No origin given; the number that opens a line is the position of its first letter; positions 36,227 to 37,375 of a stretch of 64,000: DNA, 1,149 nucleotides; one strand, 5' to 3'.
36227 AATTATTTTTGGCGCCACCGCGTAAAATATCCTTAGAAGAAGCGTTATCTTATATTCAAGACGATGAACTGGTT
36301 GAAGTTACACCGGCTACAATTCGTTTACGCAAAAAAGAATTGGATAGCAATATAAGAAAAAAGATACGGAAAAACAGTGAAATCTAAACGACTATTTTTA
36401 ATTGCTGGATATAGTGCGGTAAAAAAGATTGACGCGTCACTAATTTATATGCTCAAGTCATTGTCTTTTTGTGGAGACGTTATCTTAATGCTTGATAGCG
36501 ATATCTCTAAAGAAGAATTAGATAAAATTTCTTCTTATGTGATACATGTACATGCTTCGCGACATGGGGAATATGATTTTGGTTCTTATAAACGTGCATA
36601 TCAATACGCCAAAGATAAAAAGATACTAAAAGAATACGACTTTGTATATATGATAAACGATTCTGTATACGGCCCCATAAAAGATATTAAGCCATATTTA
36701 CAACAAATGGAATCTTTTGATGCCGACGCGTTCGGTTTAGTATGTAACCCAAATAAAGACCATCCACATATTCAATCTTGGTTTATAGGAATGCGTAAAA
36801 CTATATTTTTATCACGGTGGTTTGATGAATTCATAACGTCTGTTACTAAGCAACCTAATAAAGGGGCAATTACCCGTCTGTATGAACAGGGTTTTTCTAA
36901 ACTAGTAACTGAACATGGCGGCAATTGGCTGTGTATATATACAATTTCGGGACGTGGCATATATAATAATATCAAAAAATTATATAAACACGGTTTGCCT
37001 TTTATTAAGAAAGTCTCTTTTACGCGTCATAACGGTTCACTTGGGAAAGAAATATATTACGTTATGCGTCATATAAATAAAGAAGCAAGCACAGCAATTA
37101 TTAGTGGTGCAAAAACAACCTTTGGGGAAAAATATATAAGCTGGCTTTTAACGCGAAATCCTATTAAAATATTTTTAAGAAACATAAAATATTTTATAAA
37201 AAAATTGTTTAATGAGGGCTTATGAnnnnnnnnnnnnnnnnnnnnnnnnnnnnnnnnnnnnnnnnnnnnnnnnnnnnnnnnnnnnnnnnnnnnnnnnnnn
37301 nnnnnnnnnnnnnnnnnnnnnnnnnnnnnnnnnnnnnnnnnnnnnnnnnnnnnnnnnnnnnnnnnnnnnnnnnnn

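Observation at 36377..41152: Five-gene glycosyltransferase island inserted between typA and recA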

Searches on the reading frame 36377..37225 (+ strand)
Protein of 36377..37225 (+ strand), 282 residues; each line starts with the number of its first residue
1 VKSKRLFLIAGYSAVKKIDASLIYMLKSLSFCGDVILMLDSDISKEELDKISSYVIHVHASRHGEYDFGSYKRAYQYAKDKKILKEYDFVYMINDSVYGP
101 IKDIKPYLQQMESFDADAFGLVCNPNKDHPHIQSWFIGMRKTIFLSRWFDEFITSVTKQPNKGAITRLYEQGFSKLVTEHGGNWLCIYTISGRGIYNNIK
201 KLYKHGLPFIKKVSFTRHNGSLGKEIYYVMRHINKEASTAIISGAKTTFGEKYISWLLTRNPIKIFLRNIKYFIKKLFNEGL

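Call 3: search_protein_families(library=pfam, proteins=[window:36377-37225:+], max_evalue=0.01)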
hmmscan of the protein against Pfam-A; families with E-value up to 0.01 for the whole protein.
window:36377-37225:+ (282 aa): 1 family
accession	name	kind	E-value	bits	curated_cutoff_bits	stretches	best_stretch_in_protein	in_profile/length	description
PF05045.17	RgpF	-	5.6e-19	68.6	25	1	35-235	1-222/503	Rhamnan synthesis protein F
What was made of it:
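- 36377..37225 (+): g1: short RgpF-like GT-A glycosyltransferase (282 aa). Frame gene on the typA side and the fastest-evolving member. PF05045 at 68.6 bits, covering model positions 1-222 of 503 (call 3).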

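Call 4: search_protein_families(library=ncbifam, proteins=[window:36377-37225:+], max_evalue=0.01)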
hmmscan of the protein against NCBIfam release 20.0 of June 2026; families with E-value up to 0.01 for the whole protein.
window:36377-37225:+ (282 aa): 0 families

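Call 16: find_homologous_proteins(query=window:36377-37225:+, max_evalue=0.001)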
Query window:36377-37225:+ (282 aa): 925 proteins with E <= 0.001 among 1683 candidates; the best 120 are listed.
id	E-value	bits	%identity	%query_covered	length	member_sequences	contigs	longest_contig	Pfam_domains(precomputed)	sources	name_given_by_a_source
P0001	6.5e-188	641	100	100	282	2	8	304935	PF05045.18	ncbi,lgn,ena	-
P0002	9.9e-127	440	65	100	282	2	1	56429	PF05045.18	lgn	-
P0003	4.2e-125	435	66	100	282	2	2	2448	PF05045.18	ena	-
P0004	4.9e-125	435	65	99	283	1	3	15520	PF05045.18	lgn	-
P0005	3.9e-123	429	64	99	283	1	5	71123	PF05045.18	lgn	-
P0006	4.9e-123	428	65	100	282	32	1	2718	PF05045.18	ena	-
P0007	5.3e-122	425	64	100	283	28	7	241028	PF05045.18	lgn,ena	-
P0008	5.8e-122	425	65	100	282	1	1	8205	PF05045.18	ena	-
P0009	7.3e-122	424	65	100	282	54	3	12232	PF05045.18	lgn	-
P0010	1.5e-121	423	64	100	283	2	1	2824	PF05045.18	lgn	-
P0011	2.6e-119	416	64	98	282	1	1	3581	PF05045.18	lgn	-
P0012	2.8e-119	416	62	98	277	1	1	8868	PF05045.18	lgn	-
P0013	3.8e-119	416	63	100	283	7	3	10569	PF05045.18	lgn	-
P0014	5.7e-119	415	64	99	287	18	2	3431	PF05045.18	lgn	-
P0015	1.3e-118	414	60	100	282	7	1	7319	PF05045.18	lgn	-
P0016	3.8e-118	412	61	100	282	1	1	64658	PF05045.18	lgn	-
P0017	4.5e-118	412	60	100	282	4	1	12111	PF05045.18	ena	-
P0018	1.1e-117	411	62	99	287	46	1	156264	PF05045.18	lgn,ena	-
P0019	2.2e-117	410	62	100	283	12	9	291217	PF05045.18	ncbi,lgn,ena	-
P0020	4.6e-117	409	63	100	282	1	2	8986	PF05045.18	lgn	-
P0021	4.9e-117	409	61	99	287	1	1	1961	PF05045.18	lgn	-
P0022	7.0e-117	408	60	99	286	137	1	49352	PF05045.18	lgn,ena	-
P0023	1.8e-116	407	63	98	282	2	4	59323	PF05045.18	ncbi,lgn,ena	-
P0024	2.0e-116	407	63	100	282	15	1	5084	PF05045.18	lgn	-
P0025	8.7e-116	405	59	99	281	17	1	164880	PF05045.18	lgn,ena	-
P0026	6.9e-115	402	60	99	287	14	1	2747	PF05045.18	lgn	-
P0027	4.5e-114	399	60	98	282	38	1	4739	PF05045.18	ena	-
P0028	1.7e-113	397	64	91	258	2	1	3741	PF05045.18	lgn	-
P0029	2.3e-113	397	60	99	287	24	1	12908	PF05045.18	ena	-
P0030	4.6e-113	396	60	99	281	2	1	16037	PF05045.18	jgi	-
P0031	9.1e-113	395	60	100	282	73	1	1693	PF05045.18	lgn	-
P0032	1.2e-111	391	59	99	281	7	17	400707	PF05045.18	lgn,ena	-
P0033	5.4e-111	389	60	98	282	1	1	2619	PF05045.18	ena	-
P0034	8.2e-111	388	58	100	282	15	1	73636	PF05045.18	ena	-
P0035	1.0e-110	388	57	100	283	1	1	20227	PF05045.18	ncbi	-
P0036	2.0e-110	387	59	99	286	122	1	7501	PF05045.18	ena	-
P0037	3.0e-110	386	59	98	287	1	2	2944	PF05045.18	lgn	-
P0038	3.6e-110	386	61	99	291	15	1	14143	PF05045.18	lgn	-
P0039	7.6e-110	385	57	100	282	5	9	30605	PF05045.18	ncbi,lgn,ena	-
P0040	1.3e-109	384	57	99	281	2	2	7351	PF05045.18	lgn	-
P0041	2.0e-109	384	58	99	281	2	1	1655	PF05045.18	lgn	-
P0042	5.5e-109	382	59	99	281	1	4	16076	PF05045.18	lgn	-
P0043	8.9e-109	382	59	98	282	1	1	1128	PF05045.18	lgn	-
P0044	9.7e-109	381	57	98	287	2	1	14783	PF05045.18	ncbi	-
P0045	1.3e-108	381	57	98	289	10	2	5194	PF05045.18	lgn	-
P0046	2.7e-108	380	57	98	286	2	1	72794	PF05045.18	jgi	-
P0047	3.6e-108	380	57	100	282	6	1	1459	PF05045.18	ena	-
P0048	4.7e-108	379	59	98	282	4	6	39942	PF05045.18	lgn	-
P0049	5.2e-108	379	58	99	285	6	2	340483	PF05045.18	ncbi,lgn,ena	-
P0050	8.4e-108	378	56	99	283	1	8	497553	PF05045.18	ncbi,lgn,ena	-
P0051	1.0e-107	378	58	97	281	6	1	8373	PF05045.18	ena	-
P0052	1.6e-107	377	56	99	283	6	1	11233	PF05045.18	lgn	-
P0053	1.6e-107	377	59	98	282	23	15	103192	PF05045.18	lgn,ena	-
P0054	1.9e-107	377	58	99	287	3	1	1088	PF05045.18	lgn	-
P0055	2.0e-107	377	58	97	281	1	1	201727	PF05045.18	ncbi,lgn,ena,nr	ncbi:hypothetical protein HDR61_01545 [bacterium]|nr:hypothetical protein [bacterium]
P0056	2.0e-107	377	56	99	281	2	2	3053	PF05045.18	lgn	-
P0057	2.3e-107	377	58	99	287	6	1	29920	PF05045.18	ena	-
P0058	2.4e-107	377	58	98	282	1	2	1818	PF05045.18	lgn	-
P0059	2.6e-107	377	56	99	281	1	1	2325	PF05045.18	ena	-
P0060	2.9e-107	377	56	100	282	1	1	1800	PF05045.18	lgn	-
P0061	2.9e-107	377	56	100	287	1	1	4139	PF05045.18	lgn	-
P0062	3.9e-107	376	59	97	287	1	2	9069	PF05045.18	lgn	-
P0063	4.6e-107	376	56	100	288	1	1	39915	PF05045.18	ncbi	-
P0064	4.9e-107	376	56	99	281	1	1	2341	PF05045.18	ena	-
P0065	6.7e-107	375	59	99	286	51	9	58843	PF05045.18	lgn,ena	-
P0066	9.1e-107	375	56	99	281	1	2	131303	PF05045.18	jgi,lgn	-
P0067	1.1e-106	375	59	100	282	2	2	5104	PF05045.18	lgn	-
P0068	1.1e-106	375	55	99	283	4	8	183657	PF05045.18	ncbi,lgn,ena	-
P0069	1.2e-106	375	58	98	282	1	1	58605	PF05045.18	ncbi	-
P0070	1.4e-106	374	59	98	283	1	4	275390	PF05045.18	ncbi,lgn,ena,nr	ncbi:MAG: hypothetical protein J5742_00235 [Alphaproteobacteria bacterium]|nr:hypothetical protein [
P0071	1.5e-106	374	59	97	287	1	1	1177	PF05045.18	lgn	-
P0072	2.3e-106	374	54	100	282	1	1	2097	PF05045.18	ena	-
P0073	3.4e-106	373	57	100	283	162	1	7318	PF05045.18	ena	-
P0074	4.1e-106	373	54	100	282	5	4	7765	PF05045.18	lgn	-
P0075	4.5e-106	373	58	99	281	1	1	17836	PF05045.18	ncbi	-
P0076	5.8e-106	372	56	99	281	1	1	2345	PF05045.18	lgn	-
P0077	6.9e-106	372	58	98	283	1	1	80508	PF05045.18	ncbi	-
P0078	7.0e-106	372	58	98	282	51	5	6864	PF05045.18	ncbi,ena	-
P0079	9.3e-106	372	57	100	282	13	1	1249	PF05045.18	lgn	-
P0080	1.1e-105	371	58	98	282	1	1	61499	PF05045.18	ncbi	-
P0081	1.5e-105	371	56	98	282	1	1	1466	PF05045.18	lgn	-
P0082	1.5e-105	371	55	99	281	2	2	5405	PF05045.18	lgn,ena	-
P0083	1.7e-105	371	57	99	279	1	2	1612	PF05045.18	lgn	-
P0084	2.5e-105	370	56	99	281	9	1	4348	PF05045.18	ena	-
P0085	2.7e-105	370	55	100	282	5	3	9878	PF05045.18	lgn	-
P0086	3.3e-105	370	56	99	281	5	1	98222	PF05045.18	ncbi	-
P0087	3.3e-105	370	53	100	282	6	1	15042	PF05045.18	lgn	-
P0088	3.6e-105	370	55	100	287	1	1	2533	PF05045.18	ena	-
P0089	4.0e-105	370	56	100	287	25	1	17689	PF05045.18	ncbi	-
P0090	4.3e-105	369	57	100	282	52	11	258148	PF05045.18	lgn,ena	-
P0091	6.3e-105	369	55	99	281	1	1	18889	PF05045.18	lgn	-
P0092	6.8e-105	369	55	99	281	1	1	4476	PF05045.18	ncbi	-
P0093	9.4e-105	368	56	99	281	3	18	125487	PF05045.18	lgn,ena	-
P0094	1.1e-104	368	53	100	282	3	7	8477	PF05045.18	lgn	-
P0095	1.3e-104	368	54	100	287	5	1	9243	PF05045.18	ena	-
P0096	1.5e-104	368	54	99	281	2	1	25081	PF05045.18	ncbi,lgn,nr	ncbi:MAG: rhamnan synthesis F family protein [Pseudomonadota bacterium]|nr:rhamnan synthesis F famil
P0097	1.6e-104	368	56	99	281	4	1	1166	PF05045.18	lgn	-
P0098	1.6e-104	368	57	99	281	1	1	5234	PF05045.18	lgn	-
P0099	1.6e-104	368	56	100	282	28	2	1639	PF05045.18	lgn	-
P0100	2.0e-104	367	58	99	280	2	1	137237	PF05045.18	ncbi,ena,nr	ncbi:MAG: hypothetical protein IJ560_03320 [Alphaproteobacteria bacterium]|nr:hypothetical protein [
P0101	2.4e-104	367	55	100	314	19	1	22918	PF05045.18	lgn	-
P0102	2.5e-104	367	57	99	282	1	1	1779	PF05045.18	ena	-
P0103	2.6e-104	367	54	100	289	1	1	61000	PF05045.18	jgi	-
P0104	2.8e-104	367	55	100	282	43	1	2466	PF05045.18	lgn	-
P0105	2.8e-104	367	55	100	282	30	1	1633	PF05045.18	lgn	-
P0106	2.8e-104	367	56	99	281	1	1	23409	PF05045.18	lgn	-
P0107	3.5e-104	366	56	99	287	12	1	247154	PF05045.18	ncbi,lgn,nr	ncbi:MAG: rhamnan synthesis F family protein [Alphaproteobacteria bacterium]|nr:rhamnan synthesis F 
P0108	3.5e-104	366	55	100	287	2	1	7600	PF05045.18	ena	-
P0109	3.5e-104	366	55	100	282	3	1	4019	PF05045.18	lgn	-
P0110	4.2e-104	366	55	98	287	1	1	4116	PF05045.18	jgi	-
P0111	1.2e-103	365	54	100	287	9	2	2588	PF05045.18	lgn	-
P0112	1.2e-103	365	59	98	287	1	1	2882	PF05045.18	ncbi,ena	-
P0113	1.3e-103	365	55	100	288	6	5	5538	PF05045.18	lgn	-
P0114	1.4e-103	365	56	97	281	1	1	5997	PF05045.18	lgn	-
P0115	1.7e-103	364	55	99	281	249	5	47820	PF05045.18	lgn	-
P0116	1.7e-103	364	55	99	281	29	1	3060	PF05045.18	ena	-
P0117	1.7e-103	364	55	99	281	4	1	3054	PF05045.18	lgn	-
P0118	2.1e-103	364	54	100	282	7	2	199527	PF05045.18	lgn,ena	-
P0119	2.1e-103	364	53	100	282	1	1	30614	PF05045.18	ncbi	-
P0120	2.8e-103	364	55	100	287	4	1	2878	PF05045.18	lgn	-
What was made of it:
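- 36377..37225 (+): 925 homologue clusters (call 16).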

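Call 17: find_encoding_contigs(protein=P0007, flank=9000, max_places=1)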
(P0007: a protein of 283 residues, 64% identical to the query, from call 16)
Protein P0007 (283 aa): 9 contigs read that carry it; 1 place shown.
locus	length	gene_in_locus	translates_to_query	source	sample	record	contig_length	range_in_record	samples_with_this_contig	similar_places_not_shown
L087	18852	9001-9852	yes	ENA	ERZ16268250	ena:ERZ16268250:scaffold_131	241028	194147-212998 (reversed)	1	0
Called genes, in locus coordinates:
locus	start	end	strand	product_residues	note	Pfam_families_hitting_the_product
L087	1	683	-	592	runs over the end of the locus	PF02518:HATPase_c, PF13589:HATPase_c_3, PF01119:DNA_mis_repair, PF08676:MutL_C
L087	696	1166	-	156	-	PF03449:GreA_GreB_N, PF01272:GreA_GreB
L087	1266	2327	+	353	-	PF03739:LptF_LptG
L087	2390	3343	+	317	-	PF02899:Phage_int_SAM_1, PF00589:Phage_integrase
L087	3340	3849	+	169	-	PF00226:DnaJ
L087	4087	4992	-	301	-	PF00890:FAD_binding_2 (weak), PF01266:DAO (faint), PF01946:Thi4 (faint), PF03486:HI0933_like (faint), PF07992:Pyr_redox_2, PF12831:FAD_oxidored (weak), PF13738:Pyr_redox_3, PF00070:Pyr_redox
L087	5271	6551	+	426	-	PF02403:Seryl_tRNA_N, PF00587:tRNA-synt_2b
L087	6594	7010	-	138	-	-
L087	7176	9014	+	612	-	PF00009:GTP_EFTU, PF01926:MMR_HSR1 (faint), PF22042:EF-G_D2 (weak), PF03144:GTP_EFTU_D2, PF00679:EFG_C, PF21018:BipA_C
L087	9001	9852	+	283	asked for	PF05045:RgpF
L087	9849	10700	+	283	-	-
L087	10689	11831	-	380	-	PF00534:Glycos_transf_1, PF13692:Glyco_trans_1_4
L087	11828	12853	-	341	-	PF00535:Glycos_transf_2, PF10111:Glyco_tranf_2_2, PF13641:Glyco_tranf_2_3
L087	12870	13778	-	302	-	PF05704:Caps_synth, PF04488:Gly_transf_sug (faint)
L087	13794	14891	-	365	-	PF00154:RecA_N, PF08423:Rad51 (weak), PF06745:ATPase (weak), PF27531:MT3502_N (weak), PF21096:RecA_C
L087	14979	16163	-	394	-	PF12832:MFS_1_like (faint), PF07690:MFS_1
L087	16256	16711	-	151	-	PF02556:SecB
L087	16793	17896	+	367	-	PF03562:MltA, PF06725:3D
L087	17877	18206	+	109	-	PF05258:DciA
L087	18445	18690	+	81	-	PF13560:HTH_31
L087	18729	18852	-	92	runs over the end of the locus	-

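Call 18: find_encoding_contigs(protein=P0050, flank=9000, max_places=1)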
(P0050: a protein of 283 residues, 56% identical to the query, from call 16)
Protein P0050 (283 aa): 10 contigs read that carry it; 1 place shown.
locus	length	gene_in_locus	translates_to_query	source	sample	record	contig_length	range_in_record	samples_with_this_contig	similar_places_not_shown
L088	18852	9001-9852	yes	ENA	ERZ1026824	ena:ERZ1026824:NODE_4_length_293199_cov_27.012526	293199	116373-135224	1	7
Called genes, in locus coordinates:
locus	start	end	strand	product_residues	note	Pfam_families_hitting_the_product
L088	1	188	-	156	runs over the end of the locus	PF03449:GreA_GreB_N, PF01272:GreA_GreB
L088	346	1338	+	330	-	PF03739:LptF_LptG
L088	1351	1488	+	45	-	-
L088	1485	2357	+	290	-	PF02899:Phage_int_SAM_1, PF00589:Phage_integrase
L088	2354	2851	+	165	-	PF00226:DnaJ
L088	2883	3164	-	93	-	-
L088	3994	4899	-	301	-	PF00890:FAD_binding_2 (weak), PF01946:Thi4 (faint), PF03486:HI0933_like (faint), PF07992:Pyr_redox_2, PF12831:FAD_oxidored (weak), PF13738:Pyr_redox_3, PF00070:Pyr_redox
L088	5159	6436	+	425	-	PF02403:Seryl_tRNA_N, PF00587:tRNA-synt_2b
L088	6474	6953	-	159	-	-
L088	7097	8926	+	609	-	PF00009:GTP_EFTU, PF22042:EF-G_D2 (weak), PF03144:GTP_EFTU_D2, PF00679:EFG_C, PF21018:BipA_C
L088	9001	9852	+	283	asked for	PF05045:RgpF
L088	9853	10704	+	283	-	-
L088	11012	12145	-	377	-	PF13439:Glyco_transf_4 (weak), PF00534:Glycos_transf_1, PF13692:Glyco_trans_1_4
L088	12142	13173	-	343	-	PF00535:Glycos_transf_2, PF10111:Glyco_tranf_2_2, PF13641:Glyco_tranf_2_3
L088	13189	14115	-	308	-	PF05704:Caps_synth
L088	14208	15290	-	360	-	PF00154:RecA_N, PF08423:Rad51 (weak), PF06745:ATPase (weak), PF01637:ATPase_2 (weak), PF27531:MT3502_N (weak), PF21096:RecA_C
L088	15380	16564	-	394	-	PF07690:MFS_1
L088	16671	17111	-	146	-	PF02556:SecB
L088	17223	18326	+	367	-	PF03562:MltA, PF06725:3D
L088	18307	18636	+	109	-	PF05258:DciA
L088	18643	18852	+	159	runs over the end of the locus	PF02075:RuvC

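Call 19: find_encoding_contigs(protein=P0118, flank=9000, max_places=1)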
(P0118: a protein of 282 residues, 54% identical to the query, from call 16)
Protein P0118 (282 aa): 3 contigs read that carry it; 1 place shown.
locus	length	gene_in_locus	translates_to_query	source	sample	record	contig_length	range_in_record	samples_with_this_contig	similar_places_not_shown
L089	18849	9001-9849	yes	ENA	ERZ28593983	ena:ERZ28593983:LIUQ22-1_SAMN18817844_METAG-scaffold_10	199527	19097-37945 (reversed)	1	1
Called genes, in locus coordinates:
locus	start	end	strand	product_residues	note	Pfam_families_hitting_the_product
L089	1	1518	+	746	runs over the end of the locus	PF02534:T4SS-DNA_transf, PF10412:TrwB_AAD_bind, PF12696:TraG-D_C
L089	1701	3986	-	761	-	PF17854:FtsK_alpha, PF01580:FtsK_SpoIIIE, PF01935:DUF87, PF09397:FtsK_gamma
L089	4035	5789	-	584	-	PF02518:HATPase_c, PF13589:HATPase_c_3, PF01119:DNA_mis_repair, PF08676:MutL_C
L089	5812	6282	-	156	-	PF03449:GreA_GreB_N, PF01272:GreA_GreB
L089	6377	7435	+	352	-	PF03739:LptF_LptG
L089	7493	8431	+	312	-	PF02899:Phage_int_SAM_1, PF00589:Phage_integrase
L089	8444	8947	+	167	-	PF00226:DnaJ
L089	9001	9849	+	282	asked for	PF05045:RgpF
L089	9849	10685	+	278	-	-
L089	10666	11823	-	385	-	PF00534:Glycos_transf_1, PF13692:Glyco_trans_1_4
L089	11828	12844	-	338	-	PF00535:Glycos_transf_2, PF10111:Glyco_tranf_2_2, PF13641:Glyco_tranf_2_3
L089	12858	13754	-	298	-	PF05704:Caps_synth, PF04488:Gly_transf_sug (weak)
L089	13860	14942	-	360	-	PF00154:RecA_N, PF08423:Rad51 (weak), PF06745:ATPase (weak), PF01637:ATPase_2 (weak), PF27531:MT3502_N (weak), PF21096:RecA_C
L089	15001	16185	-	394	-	PF00083:Sugar_tr (weak), PF07690:MFS_1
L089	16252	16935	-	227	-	PF01569:PAP2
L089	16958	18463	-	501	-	PF00595:PDZ, PF17820:PDZ_6, PF03572:Peptidase_S41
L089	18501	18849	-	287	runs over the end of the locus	PF07549:Sec_GG (weak), PF02355:SecD_SecF_C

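Call 20: find_encoding_contigs(protein=P0100, flank=9000, max_places=1)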
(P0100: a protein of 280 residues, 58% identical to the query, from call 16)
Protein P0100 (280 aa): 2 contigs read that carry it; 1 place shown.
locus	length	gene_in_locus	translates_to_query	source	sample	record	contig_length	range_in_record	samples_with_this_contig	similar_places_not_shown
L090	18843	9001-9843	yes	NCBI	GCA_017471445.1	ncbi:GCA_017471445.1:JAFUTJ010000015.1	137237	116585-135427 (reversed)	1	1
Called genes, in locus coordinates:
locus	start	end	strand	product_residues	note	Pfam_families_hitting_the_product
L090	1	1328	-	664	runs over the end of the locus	PF00270:DEAD (faint), PF04851:ResIII, PF17757:UvrB_inter, PF27431:UvrB_3rd, PF00271:Helicase_C, PF12344:UvrB, PF02151:UVR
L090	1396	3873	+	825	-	-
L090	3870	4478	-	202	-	-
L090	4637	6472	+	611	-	PF00009:GTP_EFTU, PF01926:MMR_HSR1 (faint), PF22042:EF-G_D2 (weak), PF03144:GTP_EFTU_D2, PF00679:EFG_C, PF21018:BipA_C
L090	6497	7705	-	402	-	PF04577:Glyco_transf_61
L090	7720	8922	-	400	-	PF04577:Glyco_transf_61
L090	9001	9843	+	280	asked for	PF05045:RgpF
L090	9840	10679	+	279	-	-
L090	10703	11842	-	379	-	PF00534:Glycos_transf_1, PF13692:Glyco_trans_1_4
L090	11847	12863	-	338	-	PF00535:Glycos_transf_2, PF10111:Glyco_tranf_2_2 (weak), PF13641:Glyco_tranf_2_3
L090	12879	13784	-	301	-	PF05704:Caps_synth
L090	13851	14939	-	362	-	PF00154:RecA_N, PF08423:Rad51 (weak), PF06745:ATPase (weak), PF27531:MT3502_N (weak), PF21096:RecA_C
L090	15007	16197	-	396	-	PF07690:MFS_1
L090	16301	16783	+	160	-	PF02075:RuvC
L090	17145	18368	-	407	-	-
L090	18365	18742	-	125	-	-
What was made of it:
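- L087, L088, L089 and L090 also have them (calls 17-20).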
